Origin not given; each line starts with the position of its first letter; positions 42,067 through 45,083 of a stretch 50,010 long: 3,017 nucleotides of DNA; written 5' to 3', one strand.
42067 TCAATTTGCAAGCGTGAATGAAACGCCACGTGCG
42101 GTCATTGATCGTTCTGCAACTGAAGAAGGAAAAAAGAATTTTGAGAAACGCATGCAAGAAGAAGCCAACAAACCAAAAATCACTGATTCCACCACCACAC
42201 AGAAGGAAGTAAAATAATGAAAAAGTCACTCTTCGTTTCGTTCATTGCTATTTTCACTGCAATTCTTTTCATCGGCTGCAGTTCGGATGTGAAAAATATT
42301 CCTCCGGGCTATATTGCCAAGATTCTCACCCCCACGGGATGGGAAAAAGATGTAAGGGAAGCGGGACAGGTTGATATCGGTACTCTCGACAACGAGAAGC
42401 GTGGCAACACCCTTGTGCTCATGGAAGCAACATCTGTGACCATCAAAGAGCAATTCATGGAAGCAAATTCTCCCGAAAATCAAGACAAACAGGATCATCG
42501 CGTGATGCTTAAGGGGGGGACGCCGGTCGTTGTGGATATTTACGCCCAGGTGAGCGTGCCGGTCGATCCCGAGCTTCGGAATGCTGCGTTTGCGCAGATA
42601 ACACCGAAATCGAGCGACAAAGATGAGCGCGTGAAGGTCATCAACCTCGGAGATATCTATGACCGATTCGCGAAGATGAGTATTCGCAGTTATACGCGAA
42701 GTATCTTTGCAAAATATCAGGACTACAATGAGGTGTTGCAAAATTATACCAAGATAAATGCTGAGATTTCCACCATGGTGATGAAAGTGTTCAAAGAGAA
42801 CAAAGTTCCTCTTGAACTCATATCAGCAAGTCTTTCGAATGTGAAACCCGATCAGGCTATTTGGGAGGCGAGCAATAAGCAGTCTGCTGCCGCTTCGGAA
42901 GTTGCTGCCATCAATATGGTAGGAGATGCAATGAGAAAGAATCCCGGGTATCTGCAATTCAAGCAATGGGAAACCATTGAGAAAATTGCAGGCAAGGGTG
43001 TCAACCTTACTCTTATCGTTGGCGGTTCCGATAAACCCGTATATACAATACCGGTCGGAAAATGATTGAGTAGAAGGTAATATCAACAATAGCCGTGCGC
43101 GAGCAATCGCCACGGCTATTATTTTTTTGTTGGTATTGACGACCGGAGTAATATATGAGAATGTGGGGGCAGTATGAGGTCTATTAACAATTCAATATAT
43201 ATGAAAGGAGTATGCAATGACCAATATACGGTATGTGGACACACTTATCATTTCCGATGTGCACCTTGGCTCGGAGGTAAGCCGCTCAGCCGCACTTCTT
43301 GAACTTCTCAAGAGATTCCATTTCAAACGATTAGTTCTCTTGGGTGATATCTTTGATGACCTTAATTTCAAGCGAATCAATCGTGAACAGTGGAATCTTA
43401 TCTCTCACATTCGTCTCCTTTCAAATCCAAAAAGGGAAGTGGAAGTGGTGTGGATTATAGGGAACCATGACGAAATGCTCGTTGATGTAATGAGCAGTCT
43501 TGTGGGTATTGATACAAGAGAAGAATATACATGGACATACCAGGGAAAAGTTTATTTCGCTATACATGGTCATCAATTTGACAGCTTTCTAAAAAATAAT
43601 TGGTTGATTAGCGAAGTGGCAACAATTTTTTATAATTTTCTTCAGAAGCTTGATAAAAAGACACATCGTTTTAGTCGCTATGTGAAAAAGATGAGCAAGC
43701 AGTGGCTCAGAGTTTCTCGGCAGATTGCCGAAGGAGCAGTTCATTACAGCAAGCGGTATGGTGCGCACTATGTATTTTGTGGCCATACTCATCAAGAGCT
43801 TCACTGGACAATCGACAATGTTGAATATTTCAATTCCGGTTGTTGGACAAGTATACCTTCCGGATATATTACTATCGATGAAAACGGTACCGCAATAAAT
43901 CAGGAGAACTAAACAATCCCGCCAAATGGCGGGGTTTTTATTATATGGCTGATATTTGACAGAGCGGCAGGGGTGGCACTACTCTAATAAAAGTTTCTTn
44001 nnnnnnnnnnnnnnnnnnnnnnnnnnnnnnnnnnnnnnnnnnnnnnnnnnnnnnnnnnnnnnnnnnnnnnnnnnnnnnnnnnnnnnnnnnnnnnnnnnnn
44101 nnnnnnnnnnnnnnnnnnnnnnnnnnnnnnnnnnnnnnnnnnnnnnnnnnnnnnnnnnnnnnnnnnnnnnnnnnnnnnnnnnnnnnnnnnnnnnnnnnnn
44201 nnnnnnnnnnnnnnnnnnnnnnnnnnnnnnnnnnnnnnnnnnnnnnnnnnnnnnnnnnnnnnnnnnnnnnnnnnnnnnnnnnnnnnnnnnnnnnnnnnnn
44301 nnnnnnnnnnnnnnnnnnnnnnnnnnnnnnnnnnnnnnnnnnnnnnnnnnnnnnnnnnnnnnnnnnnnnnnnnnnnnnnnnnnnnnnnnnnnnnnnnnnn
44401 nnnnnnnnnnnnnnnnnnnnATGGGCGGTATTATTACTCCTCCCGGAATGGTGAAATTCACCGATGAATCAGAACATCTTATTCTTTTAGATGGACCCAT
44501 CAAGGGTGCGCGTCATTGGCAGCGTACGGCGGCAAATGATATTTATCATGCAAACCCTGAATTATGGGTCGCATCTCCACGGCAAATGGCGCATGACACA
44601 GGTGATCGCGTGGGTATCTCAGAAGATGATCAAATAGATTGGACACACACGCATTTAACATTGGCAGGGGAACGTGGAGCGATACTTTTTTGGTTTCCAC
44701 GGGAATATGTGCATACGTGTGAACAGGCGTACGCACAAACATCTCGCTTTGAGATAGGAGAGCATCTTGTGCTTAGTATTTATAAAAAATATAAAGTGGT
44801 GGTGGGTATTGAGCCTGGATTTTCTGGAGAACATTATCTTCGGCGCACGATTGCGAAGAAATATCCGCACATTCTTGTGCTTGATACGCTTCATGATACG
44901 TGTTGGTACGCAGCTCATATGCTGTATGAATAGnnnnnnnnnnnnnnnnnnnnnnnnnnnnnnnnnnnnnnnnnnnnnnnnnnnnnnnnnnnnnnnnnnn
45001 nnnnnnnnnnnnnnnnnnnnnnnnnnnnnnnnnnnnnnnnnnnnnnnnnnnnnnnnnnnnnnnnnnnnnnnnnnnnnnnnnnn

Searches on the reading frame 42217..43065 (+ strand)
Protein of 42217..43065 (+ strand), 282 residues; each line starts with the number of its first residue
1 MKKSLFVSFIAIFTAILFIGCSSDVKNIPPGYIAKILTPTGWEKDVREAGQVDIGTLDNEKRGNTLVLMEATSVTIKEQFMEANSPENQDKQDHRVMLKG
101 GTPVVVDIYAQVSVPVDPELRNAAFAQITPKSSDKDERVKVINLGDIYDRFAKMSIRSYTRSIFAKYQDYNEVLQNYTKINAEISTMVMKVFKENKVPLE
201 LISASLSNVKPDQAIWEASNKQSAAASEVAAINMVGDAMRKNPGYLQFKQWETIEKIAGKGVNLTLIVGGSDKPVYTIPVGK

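Call 11: search_protein_families(library=phrogs, proteins=[window:42217-43065:+], max_evalue=0.001)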
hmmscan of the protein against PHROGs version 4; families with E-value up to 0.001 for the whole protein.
window:42217-43065:+ (282 aa): 1 family
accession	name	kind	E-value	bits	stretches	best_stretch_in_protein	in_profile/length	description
phrog_200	-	other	8.2e-14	52.5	1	1-230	80-277/379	lipoprotein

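Call 64: search_protein_families(library=pfam, proteins=[window:42217-43065:+], max_evalue=0.001)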
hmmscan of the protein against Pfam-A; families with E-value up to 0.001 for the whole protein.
window:42217-43065:+ (282 aa): 1 family
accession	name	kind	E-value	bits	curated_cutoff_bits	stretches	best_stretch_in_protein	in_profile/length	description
PF01145.31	Band_7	-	8.2e-05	23.2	23.6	1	28-226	3-162/176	SPFH domain / Band 7 family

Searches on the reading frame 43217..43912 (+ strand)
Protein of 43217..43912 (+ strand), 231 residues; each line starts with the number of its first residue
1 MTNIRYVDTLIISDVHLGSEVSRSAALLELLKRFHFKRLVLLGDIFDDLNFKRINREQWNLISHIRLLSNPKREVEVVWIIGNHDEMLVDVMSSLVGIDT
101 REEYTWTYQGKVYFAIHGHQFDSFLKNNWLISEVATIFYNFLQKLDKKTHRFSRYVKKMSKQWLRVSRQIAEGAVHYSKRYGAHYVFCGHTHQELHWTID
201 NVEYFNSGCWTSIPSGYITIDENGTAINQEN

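Call 11: search_protein_families(library=phrogs, proteins=[window:43217-43912:+], max_evalue=0.001)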
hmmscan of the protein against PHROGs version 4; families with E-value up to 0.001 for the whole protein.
window:43217-43912:+ (231 aa): 3 families
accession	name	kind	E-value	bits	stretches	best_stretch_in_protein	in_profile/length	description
phrog_246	-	other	2.5e-06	27.8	1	26-225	190-387/417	NinI-like serine-threonine phosphatase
phrog_1649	-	other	0.00016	21.4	1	11-87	40-106/308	metallo-phosphoesterase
phrog_7339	-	DNA, RNA and nucleotide metabolism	0.00086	19.7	0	7-202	30-209/263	DNA repair exonuclease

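Call 13: search_protein_families(library=pfam, proteins=[window:43217-43912:+], max_evalue=0.01)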
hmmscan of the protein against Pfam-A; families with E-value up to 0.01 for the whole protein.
window:43217-43912:+ (231 aa): 2 families
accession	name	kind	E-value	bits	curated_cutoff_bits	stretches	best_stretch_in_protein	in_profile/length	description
PF00149.33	Metallophos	-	1.6e-11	45.4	21.5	1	10-193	4-190/191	Calcineurin-like phosphoesterase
PF12850.12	Metallophos_2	-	2.7e-09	37.6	27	1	10-211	4-136/154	Calcineurin-like phosphoesterase superfamily domain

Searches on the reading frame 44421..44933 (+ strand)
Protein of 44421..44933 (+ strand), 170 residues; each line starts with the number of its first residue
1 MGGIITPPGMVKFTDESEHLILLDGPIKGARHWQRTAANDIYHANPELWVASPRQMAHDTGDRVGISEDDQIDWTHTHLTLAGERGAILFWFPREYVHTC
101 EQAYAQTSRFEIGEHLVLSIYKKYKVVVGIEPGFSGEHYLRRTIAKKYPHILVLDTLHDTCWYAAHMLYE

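Call 11: search_protein_families(library=phrogs, proteins=[window:44421-44933:+], max_evalue=0.001)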
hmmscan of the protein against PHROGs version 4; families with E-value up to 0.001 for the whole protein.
window:44421-44933:+ (170 aa): 0 families

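Call 13: search_protein_families(library=pfam, proteins=[window:44421-44933:+], max_evalue=0.01)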
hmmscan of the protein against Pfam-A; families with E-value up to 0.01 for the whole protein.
window:44421-44933:+ (170 aa): 0 families

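Call 38: find_homologous_proteins(query=window:44421-44933:+, max_evalue=0.00001)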
Query window:44421-44933:+ (170 aa): 16 proteins with E <= 0.00001 among 83 candidates.
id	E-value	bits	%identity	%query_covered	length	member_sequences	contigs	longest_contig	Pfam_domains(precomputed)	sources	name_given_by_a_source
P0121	2.4e-115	400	100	100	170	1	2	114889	-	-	-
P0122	3.7e-94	331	79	100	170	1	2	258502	-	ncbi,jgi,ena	ncbi:MAG: hypothetical protein WCV80_00930 [Candidatus Paceibacterota bacterium]|jgi:hypothetical pr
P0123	9.0e-36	141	48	96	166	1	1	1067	PF15891.12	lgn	-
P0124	2.1e-34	137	45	99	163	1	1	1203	PF15891.12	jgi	jgi:Nucleoside 2-deoxyribosyltransferase like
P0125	6.1e-31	125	49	85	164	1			PF15891.12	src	-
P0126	3.0e-30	123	45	93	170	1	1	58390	PF15891.12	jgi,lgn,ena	-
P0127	3.1e-30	123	42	99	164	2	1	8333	PF15891.12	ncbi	-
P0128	3.9e-30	123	43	99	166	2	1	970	PF15891.12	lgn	-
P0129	2.2e-27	114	43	94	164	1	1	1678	PF15891.12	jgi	-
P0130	5.7e-24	103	40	98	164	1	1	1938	PF15891.12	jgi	jgi:hypothetical protein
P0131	1.7e-23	101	40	88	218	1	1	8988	PF15891.12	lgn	-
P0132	5.0e-23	100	38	98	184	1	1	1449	PF15891.12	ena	-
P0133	8.6e-22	96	38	99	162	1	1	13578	PF15891.12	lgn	-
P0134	1.7e-15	75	41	62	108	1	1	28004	-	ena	-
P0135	9.2e-13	66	36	86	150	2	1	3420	PF15891.12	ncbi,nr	ncbi:MAG: nucleoside 2-deoxyribosyltransferase domain-containing protein, partial [Alphaproteobacter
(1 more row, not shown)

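Call 39: find_encoding_contigs(protein=P0126, flank=3000, max_places=2)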
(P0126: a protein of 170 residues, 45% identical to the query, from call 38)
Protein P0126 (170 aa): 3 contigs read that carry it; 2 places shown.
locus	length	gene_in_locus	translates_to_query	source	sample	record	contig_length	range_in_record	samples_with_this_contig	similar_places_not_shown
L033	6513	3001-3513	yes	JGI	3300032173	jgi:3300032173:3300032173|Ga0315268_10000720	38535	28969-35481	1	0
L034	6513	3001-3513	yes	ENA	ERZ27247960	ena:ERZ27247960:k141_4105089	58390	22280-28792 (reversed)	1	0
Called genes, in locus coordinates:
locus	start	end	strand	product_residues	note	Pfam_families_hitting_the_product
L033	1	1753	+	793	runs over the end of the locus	PF00403:HMA, PF00122:E1-E2_ATPase, PF00702:Hydrolase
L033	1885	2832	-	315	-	PF13180:PDZ_2 (weak)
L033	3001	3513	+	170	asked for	PF15891:Nuc_deoxyri_tr2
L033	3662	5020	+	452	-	PF00270:DEAD, PF00271:Helicase_C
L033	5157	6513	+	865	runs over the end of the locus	PF00690:Cation_ATPase_N, PF00122:E1-E2_ATPase, PF00702:Hydrolase, PF13246:Cation_ATPase, PF00689:Cation_ATPase_C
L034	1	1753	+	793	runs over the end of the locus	PF00403:HMA, PF00122:E1-E2_ATPase, PF00702:Hydrolase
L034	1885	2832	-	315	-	PF13180:PDZ_2 (weak)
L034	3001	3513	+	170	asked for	PF15891:Nuc_deoxyri_tr2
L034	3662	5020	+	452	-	PF00270:DEAD, PF00271:Helicase_C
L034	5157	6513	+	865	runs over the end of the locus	PF00690:Cation_ATPase_N, PF00122:E1-E2_ATPase, PF00702:Hydrolase, PF13246:Cation_ATPase, PF00689:Cation_ATPase_C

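Call 40: find_encoding_contigs(protein=P0127, flank=3000, max_places=2)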
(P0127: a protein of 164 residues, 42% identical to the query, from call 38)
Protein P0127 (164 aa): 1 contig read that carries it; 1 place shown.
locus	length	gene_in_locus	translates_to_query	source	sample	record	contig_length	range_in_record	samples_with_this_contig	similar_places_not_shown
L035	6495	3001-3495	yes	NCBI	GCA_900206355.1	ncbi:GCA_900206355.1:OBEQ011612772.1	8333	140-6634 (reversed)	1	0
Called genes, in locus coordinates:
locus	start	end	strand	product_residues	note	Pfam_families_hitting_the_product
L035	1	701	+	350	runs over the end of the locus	PF00814:TsaD, PF22521:HypF_C_2 (weak)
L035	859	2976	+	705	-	PF00133:tRNA-synt_1, PF09334:tRNA-synt_1g, PF13603:tRNA-synt_1_2 (weak), PF09334:tRNA-synt_1g (weak), PF00133:tRNA-synt_1, PF08264:Anticodon_1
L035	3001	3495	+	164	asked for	PF15891:Nuc_deoxyri_tr2 (weak)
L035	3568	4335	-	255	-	PF01386:Ribosomal_L25p, PF14693:Ribosomal_TL5_C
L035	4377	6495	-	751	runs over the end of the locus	?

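Call 89: search_protein_families(library=ncbifam, proteins=[window:44421-44933:+], max_evalue=0.001)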
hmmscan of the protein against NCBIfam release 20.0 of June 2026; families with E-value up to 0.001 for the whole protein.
window:44421-44933:+ (170 aa): 0 families
